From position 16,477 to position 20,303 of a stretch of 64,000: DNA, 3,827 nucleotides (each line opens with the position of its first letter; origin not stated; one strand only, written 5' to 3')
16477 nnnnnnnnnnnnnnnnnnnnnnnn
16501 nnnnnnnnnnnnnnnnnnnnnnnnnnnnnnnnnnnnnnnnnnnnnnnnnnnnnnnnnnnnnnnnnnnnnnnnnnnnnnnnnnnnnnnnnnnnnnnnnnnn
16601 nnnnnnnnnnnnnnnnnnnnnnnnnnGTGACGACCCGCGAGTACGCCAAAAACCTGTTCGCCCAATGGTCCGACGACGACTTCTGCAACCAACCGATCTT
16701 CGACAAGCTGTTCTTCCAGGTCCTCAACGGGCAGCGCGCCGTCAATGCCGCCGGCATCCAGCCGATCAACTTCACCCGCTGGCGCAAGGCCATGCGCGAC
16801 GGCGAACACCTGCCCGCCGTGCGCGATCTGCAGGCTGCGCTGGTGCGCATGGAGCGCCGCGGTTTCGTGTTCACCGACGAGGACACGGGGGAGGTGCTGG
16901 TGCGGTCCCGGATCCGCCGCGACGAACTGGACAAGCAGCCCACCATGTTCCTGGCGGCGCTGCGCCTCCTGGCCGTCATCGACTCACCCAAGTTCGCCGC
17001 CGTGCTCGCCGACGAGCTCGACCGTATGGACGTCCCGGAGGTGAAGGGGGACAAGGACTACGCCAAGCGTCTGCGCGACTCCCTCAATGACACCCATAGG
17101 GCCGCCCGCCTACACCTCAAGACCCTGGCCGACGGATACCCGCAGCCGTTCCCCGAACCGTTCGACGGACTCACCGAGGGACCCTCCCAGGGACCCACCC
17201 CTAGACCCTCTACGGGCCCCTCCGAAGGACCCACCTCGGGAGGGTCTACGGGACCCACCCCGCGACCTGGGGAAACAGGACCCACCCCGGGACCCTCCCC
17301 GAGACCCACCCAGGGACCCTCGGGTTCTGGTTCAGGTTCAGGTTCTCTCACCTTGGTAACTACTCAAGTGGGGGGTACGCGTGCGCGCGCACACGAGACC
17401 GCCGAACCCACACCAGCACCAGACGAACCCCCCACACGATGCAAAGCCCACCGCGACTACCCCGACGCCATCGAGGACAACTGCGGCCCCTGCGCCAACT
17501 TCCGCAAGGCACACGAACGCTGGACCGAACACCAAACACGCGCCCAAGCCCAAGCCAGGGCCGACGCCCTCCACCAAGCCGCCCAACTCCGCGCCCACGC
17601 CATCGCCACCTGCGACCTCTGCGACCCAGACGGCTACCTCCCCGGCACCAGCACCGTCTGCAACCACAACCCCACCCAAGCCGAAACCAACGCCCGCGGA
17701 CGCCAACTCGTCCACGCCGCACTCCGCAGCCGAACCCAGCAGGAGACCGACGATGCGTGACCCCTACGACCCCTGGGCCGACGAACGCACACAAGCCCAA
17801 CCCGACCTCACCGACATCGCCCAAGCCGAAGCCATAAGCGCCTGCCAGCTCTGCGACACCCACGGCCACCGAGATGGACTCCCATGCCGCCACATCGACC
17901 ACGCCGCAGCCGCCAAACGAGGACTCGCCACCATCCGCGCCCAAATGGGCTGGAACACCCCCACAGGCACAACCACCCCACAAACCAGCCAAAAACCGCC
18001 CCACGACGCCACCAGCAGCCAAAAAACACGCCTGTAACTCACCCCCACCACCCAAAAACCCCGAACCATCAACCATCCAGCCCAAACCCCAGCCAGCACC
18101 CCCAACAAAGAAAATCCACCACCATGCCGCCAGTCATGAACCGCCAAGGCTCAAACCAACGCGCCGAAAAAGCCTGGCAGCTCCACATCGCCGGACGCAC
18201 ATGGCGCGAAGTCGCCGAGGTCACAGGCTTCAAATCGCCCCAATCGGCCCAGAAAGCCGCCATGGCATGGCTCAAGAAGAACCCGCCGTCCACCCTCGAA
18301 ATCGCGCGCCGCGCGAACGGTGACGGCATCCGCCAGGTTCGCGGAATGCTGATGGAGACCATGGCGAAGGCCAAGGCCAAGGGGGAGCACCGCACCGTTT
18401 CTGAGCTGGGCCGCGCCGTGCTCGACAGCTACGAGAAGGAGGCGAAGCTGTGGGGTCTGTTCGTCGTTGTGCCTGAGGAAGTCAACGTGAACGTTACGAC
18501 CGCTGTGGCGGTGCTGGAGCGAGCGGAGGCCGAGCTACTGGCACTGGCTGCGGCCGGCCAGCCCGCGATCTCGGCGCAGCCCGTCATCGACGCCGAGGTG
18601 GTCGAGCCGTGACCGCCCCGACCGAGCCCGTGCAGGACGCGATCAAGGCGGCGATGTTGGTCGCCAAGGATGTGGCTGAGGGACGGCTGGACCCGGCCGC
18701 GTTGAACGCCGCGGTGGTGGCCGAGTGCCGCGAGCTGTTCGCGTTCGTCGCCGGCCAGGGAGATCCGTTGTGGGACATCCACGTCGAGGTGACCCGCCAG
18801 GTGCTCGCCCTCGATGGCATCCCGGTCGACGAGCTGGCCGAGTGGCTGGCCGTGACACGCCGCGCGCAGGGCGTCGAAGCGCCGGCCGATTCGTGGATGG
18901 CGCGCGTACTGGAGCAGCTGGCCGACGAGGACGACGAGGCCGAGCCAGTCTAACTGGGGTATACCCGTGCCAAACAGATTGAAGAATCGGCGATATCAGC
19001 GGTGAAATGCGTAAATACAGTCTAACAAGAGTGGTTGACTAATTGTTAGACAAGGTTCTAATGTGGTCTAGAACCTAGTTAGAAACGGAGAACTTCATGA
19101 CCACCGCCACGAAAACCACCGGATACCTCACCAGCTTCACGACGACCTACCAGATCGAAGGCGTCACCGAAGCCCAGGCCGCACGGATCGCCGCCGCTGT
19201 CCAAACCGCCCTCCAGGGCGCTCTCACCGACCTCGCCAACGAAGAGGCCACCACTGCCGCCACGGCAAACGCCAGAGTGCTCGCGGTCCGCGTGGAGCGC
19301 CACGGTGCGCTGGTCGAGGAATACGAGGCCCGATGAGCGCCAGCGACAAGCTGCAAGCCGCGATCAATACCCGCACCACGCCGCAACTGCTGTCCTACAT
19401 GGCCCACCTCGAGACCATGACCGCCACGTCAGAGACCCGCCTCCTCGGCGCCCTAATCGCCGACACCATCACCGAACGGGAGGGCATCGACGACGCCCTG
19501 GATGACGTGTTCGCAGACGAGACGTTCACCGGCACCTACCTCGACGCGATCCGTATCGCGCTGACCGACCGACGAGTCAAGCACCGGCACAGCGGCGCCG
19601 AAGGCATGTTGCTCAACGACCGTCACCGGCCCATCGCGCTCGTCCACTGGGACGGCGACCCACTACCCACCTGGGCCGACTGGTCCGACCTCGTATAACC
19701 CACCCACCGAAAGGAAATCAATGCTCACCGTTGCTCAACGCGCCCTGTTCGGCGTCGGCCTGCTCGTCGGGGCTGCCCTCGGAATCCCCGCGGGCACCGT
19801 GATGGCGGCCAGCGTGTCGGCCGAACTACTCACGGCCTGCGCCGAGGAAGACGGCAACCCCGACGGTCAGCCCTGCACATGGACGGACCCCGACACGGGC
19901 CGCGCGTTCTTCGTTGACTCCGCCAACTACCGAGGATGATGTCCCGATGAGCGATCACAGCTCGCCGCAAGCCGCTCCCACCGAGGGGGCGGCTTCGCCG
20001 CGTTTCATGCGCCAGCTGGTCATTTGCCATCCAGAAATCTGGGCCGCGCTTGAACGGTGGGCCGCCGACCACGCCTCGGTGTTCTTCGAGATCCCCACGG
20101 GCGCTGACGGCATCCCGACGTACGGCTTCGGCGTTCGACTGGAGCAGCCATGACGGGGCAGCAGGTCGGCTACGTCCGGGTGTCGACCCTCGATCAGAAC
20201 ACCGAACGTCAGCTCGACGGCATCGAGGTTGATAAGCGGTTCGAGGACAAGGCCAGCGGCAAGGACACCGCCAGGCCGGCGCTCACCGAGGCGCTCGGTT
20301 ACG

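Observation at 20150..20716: Small serine recombinase (resolvase/invertase type) in a prophage that already uses a tyrosine integrase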

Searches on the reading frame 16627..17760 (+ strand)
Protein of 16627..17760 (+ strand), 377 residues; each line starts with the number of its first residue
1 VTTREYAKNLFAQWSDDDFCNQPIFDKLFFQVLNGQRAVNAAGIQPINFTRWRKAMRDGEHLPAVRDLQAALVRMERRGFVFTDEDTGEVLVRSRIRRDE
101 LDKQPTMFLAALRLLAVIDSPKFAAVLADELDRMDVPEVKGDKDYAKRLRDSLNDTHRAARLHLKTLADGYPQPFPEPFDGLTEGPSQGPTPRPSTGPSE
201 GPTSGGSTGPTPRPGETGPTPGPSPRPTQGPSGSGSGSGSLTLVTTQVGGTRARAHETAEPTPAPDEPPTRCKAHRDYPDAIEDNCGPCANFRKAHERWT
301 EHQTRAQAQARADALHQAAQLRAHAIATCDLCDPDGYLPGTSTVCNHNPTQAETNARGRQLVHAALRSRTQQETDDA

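Call 55: search_protein_families(library=pfam, proteins=[window:16627-17760:+], max_evalue=0.001)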
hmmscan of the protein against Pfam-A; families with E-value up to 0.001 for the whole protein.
window:16627-17760:+ (377 aa): 0 families

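Call 66: search_protein_families(library=phrogs, proteins=[window:16627-17760:+], max_evalue=0.001)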
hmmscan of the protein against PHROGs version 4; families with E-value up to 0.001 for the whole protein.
window:16627-17760:+ (377 aa): 4 families
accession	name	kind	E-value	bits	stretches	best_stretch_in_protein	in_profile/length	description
phrog_3171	-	DNA, RNA and nucleotide metabolism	4.2e-103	346.3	1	2-368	1-329/331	replication initiation protein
phrog_8064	-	DNA, RNA and nucleotide metabolism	3e-21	76.8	1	2-174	88-251/446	replication initiation protein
phrog_2447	-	DNA, RNA and nucleotide metabolism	7.7e-14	53.4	1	198-372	128-279/295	replication initiation protein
phrog_26247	-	unknown function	6e-05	24.6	1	293-366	2-65/94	-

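Call 67: search_dna_similar(query=window:16627-17760:+, collection=phages, mode=protein, max_rows=60, max_evalue=1e-10)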
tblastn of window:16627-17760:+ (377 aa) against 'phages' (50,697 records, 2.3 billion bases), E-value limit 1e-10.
Records with a match: 101; places in all: 101; records where one place covers at least 80% of the query: 5.
Best place of each record, by identity: 95-99% 3; 80-90% 2; 60-80% 1; <60% 95.
By first word of the organism name: Gordonia 76; Mycobacterium 24; Thermobifida 1.
By host as written in the record: Gordonia terrae 3612 65; Gordonia terrae CAG3 6; Mycobacterium abscessus GD43A 3; - 2; Gordonia alkanivorans strain CON72 2; Mycobacterium abscessus T48 1; Mycobacterium abscessus T36 1; Mycobacterium abscessus T49 1; and 20 more.
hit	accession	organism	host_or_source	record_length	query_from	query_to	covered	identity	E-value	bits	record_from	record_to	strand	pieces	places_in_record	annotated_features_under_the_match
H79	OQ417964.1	Mycobacterium phage prophiT48-1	Mycobacterium abscessus T48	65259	1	377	100%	97.9%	7e-173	539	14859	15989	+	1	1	31: RepA-like replication initiator | 32: hypothetical protein | 30: WhiB family transcription factor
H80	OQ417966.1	Mycobacterium phage prophiT36-1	Mycobacterium abscessus T36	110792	1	377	100%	97.9%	7e-173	539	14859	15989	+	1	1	31: RepA-like replication initiator | 32: hypothetical protein | 30: WhiB family transcription factor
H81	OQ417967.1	Mycobacterium phage prophiT49-1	Mycobacterium abscessus T49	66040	1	377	100%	97.9%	2e-172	538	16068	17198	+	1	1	32: RepA-like replication initiator | 33: hypothetical protein | 31: WhiB family transcription factor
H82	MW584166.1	Mycobacterium phage prophi88-1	Mycobacterium abscessus GD88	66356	1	377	100%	90.0%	1e-172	538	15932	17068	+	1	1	32: RepA-like replication initiator | 33: hypothetical protein | 31: WhiB family transcription factor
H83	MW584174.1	Mycobacterium phage prophi_GD43-6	Mycobacterium abscessus GD43A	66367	1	377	100%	90.0%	1e-172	538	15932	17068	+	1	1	32: RepA-like replication initiator | 33: hypothetical protein | 31: WhiB family transcription factor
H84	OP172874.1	Mycobacterium phage Mask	Mycobacterium smegmatis mc#155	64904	1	366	72%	67.4%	3e-80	345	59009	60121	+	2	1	84: RepA-like replication initiator | 83: helix-turn-helix DNA binding protein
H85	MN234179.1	Gordonia phage Pipp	Gordonia terrae 3612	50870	4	366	72%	54.4%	4e-49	256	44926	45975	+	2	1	74: hypothetical protein | 73: hypothetical protein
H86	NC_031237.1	Gordonia phage Obliviate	Gordonia terrae 3612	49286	2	366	73%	53.3%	3e-50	257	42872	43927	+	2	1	69: replication initiation protein | 68: hypothetical protein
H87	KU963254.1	Gordonia phage Obliviate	Gordonia terrae 3612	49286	2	366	73%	53.3%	3e-50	257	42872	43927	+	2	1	69: hypothetical protein | 68: hypothetical protein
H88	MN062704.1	Gordonia phage JuJu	Gordonia terrae 3612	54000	4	366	72%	53.7%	5e-49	256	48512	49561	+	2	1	79: hypothetical protein | 78: hypothetical protein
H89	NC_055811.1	Gordonia phage JuJu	Gordonia terrae 3612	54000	4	366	72%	53.7%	5e-49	256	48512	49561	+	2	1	79: replication initiation protein | 78: hypothetical protein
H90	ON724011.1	Gordonia phage Malachai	Gordonia terrae 3612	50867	4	366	72%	53.7%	1e-50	260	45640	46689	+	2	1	69: hypothetical protein | 68: hypothetical protein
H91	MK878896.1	Gordonia phage Begonia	Gordonia terrae 3612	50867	4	366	72%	53.7%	1e-50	260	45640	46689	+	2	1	69: hypothetical protein | 68: hypothetical protein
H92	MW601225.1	Gordonia phage ZiggyZoo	Gordonia terrae 3612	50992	4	366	72%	53.7%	1e-50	258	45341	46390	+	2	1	71: hypothetical protein | 70: hypothetical protein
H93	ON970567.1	Gordonia phage KappaFarmDelta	Gordonia rubripertincta NRRL B-16540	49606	4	366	72%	53.3%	1e-50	257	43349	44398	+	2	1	70: hypothetical protein | 69: hypothetical protein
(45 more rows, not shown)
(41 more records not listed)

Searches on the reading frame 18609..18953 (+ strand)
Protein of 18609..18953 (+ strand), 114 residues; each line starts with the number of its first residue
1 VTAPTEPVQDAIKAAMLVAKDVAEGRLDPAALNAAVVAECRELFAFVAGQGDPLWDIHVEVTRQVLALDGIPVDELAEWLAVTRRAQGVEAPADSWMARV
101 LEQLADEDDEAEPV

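Call 55: search_protein_families(library=pfam, proteins=[window:18609-18953:+], max_evalue=0.001)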
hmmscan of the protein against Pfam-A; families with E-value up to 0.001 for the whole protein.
window:18609-18953:+ (114 aa): 0 families

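Call 66: search_protein_families(library=phrogs, proteins=[window:18609-18953:+], max_evalue=0.001)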
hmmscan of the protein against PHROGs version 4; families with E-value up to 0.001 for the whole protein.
window:18609-18953:+ (114 aa): 1 family
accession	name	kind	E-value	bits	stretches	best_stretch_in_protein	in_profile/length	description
phrog_27872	-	unknown function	1.7e-62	209.4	1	2-114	2-114/114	-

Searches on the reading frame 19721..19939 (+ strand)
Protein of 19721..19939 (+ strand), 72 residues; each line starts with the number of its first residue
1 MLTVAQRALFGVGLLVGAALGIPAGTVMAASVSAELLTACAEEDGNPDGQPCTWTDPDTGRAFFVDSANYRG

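Call 3: search_protein_families(library=pfam, proteins=[window:19721-19939:+], max_evalue=0.01)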
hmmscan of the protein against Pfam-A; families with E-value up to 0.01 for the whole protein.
window:19721-19939:+ (72 aa): 0 families

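Call 66: search_protein_families(library=phrogs, proteins=[window:19721-19939:+], max_evalue=0.001)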
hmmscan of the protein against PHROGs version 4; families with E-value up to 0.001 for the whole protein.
window:19721-19939:+ (72 aa): 2 families
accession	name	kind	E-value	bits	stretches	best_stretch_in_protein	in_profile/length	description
phrog_37186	-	unknown function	8.3e-08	33.3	1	14-71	6-66/81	-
phrog_12613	-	unknown function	7.3e-07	30.4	1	27-71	19-56/56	-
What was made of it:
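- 19721..19939 (+): Operon ORF 3, 72 aa, with a hydrophobic N-terminus. It is part of a ~450-bp segment that most relatives lack. Weak PHROG hits at E=8e-8 (call 66).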

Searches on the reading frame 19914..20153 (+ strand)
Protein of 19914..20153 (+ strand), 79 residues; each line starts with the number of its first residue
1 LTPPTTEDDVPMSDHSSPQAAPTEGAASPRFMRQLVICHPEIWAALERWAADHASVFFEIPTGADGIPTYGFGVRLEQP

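Call 3: search_protein_families(library=pfam, proteins=[window:19914-20153:+], max_evalue=0.01)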
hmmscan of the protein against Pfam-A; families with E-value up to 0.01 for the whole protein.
window:19914-20153:+ (79 aa): 0 families

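Call 66: search_protein_families(library=phrogs, proteins=[window:19947-20153:+], max_evalue=0.001)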
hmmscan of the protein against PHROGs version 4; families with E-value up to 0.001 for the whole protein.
window:19947-20153:+ (68 aa): 0 families
